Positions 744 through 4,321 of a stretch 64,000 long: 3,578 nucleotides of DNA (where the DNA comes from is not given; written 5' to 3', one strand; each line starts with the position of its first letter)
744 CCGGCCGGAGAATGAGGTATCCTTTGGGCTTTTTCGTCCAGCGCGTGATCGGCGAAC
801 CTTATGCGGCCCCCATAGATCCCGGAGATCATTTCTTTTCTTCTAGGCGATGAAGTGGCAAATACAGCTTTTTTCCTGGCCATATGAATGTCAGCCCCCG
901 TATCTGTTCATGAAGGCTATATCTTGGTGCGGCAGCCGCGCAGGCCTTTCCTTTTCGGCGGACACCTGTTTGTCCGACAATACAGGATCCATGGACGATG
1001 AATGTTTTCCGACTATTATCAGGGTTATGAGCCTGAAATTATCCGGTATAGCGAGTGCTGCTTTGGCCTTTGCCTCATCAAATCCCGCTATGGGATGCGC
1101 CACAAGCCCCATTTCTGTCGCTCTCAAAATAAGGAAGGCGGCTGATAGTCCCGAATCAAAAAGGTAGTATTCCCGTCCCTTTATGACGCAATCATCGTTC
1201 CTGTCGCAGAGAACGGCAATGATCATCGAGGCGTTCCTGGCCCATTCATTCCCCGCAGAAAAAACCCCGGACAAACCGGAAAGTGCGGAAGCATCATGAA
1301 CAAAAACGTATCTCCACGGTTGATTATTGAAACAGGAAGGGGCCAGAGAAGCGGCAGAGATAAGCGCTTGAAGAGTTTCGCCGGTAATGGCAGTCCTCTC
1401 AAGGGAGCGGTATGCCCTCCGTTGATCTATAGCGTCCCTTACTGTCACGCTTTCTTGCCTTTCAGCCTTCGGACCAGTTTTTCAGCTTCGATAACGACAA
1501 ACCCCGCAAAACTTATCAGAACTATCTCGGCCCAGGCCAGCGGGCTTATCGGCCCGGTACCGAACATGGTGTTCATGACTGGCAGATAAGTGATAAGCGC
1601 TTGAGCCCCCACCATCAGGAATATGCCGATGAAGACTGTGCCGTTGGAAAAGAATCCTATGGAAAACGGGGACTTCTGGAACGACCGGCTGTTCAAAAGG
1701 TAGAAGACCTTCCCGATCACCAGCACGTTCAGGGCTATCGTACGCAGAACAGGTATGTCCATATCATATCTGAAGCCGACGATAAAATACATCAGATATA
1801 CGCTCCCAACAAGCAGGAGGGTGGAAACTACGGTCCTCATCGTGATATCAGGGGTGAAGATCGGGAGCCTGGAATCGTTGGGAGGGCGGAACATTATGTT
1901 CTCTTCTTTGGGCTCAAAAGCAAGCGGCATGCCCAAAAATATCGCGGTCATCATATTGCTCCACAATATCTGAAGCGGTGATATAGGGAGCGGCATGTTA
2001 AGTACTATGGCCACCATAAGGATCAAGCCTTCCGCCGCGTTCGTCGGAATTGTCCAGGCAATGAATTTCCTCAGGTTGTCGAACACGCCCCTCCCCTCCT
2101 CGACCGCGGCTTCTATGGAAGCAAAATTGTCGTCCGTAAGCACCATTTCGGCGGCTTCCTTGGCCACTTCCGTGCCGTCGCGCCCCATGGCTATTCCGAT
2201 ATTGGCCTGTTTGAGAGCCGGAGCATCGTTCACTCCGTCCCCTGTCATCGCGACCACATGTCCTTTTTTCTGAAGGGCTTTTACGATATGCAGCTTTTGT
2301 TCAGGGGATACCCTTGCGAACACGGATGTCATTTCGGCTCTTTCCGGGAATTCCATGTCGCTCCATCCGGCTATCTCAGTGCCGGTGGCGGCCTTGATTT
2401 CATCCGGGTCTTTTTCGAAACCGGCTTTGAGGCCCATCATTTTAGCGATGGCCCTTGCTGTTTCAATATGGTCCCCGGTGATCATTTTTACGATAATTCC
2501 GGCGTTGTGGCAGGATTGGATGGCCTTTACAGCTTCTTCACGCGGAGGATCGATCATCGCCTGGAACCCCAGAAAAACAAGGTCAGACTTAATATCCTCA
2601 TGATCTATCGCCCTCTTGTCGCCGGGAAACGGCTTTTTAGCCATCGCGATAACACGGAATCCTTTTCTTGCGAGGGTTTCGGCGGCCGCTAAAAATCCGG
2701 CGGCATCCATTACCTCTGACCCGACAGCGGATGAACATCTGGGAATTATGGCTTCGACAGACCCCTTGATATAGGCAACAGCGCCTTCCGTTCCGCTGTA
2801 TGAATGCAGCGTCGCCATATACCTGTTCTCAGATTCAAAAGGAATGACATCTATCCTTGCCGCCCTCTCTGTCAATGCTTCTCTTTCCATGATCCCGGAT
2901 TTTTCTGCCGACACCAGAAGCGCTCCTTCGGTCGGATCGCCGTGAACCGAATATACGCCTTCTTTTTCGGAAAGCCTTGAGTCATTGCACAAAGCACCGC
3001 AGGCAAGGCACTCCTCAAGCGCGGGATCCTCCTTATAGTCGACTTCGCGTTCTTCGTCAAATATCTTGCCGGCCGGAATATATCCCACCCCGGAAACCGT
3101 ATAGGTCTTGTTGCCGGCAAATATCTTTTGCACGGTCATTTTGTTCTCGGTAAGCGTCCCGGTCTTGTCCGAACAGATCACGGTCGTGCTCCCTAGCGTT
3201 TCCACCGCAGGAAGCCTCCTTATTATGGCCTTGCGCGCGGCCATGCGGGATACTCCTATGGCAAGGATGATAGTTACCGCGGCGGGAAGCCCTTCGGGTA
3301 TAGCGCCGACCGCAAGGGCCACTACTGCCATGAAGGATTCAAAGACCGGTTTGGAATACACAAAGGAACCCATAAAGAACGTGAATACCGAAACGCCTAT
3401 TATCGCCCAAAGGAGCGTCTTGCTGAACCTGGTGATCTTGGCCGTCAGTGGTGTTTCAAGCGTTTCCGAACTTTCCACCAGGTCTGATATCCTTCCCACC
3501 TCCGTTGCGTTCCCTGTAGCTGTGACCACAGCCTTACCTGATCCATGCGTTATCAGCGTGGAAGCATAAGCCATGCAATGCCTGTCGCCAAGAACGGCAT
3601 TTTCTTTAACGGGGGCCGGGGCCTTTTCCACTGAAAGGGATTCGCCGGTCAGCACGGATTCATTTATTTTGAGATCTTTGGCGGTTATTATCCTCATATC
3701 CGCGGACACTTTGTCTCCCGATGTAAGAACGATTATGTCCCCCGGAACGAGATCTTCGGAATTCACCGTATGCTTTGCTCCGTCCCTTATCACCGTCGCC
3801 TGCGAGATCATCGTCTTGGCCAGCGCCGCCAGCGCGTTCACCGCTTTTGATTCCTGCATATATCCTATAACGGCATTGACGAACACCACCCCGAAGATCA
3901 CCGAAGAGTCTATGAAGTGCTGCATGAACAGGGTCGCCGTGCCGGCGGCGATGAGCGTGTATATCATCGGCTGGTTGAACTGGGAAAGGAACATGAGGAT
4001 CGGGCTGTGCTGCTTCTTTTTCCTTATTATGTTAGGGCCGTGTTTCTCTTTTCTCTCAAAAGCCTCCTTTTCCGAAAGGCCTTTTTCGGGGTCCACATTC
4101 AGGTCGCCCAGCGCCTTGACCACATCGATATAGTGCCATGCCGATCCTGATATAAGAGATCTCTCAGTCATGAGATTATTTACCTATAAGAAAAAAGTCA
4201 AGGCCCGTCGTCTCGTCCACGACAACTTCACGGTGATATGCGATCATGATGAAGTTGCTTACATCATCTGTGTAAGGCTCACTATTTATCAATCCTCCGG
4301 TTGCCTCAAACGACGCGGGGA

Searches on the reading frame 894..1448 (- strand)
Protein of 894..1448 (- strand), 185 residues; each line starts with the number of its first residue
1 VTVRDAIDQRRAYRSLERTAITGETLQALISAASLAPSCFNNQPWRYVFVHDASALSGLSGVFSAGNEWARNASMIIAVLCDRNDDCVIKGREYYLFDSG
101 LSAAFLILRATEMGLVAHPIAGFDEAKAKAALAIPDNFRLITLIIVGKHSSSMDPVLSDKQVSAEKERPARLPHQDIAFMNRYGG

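Call 76: search_protein_families(library=pfam, proteins=[window:894-1448:-], max_evalue=0.0001)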
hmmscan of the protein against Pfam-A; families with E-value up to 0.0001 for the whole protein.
window:894-1448:- (185 aa): 2 families
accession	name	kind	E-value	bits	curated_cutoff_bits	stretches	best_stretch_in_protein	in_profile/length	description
PF00881.29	Nitroreductase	-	1.2e-17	65.1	23.5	2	7-56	1-50/167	Nitroreductase family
PF14512.11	TM1586_NiRdase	-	4.5e-06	26.9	27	0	22-52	156-186/215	Putative TM nitroreductase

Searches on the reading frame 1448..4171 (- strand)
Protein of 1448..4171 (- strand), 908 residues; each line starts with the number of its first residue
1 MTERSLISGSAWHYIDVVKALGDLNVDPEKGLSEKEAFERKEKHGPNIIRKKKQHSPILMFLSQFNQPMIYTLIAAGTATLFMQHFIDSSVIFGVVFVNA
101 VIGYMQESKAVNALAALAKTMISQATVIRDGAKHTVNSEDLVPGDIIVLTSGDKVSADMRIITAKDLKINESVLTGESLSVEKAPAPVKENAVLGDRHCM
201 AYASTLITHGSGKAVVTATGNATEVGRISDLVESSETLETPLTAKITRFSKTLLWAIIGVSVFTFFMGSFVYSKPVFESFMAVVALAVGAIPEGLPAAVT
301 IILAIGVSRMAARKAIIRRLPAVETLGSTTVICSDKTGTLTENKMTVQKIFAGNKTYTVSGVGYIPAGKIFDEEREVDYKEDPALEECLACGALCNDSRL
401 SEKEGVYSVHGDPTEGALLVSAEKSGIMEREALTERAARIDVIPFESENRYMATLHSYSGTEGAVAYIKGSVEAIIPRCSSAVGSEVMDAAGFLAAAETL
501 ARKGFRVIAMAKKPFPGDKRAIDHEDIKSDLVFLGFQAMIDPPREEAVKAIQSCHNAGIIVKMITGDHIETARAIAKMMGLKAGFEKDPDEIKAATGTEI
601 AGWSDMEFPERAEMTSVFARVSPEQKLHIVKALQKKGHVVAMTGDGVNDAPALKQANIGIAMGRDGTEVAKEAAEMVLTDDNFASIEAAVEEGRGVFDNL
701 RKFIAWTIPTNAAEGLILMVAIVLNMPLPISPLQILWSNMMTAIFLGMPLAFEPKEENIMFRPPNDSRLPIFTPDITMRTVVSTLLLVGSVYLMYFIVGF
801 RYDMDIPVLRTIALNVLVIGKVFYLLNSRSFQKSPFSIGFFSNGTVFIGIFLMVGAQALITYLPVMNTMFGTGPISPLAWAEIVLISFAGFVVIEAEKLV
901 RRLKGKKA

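Call 76: search_protein_families(library=pfam, proteins=[window:1448-4171:-], max_evalue=0.0001)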
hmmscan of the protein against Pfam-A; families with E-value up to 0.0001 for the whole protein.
window:1448-4171:- (908 aa): 6 families
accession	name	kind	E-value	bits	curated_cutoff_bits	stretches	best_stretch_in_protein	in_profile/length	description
PF00122.25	E1-E2_ATPase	-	7.4e-50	169.4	28.1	1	123-312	5-180/181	E1-E2 ATPase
PF00689.26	Cation_ATPase_C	-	7.2e-41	140.3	27.3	1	727-900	1-175/175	Cation transporting ATPase, C-terminus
PF13246.12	Cation_ATPase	-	2.1e-19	69.8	21.7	1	393-481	1-90/91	Cation transport ATPase (P-type)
PF00690.31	Cation_ATPase_N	-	9.6e-19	67.3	20.4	1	12-77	1-66/69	Cation transporter/ATPase, N-terminus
PF00702.32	Hydrolase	-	9.8e-19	68.9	26.4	1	331-657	3-191/191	haloacid dehalogenase-like hydrolase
PF08282.18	Hydrolase_3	-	1.9e-06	28.2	20.9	0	629-686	195-251/255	haloacid dehalogenase-like hydrolase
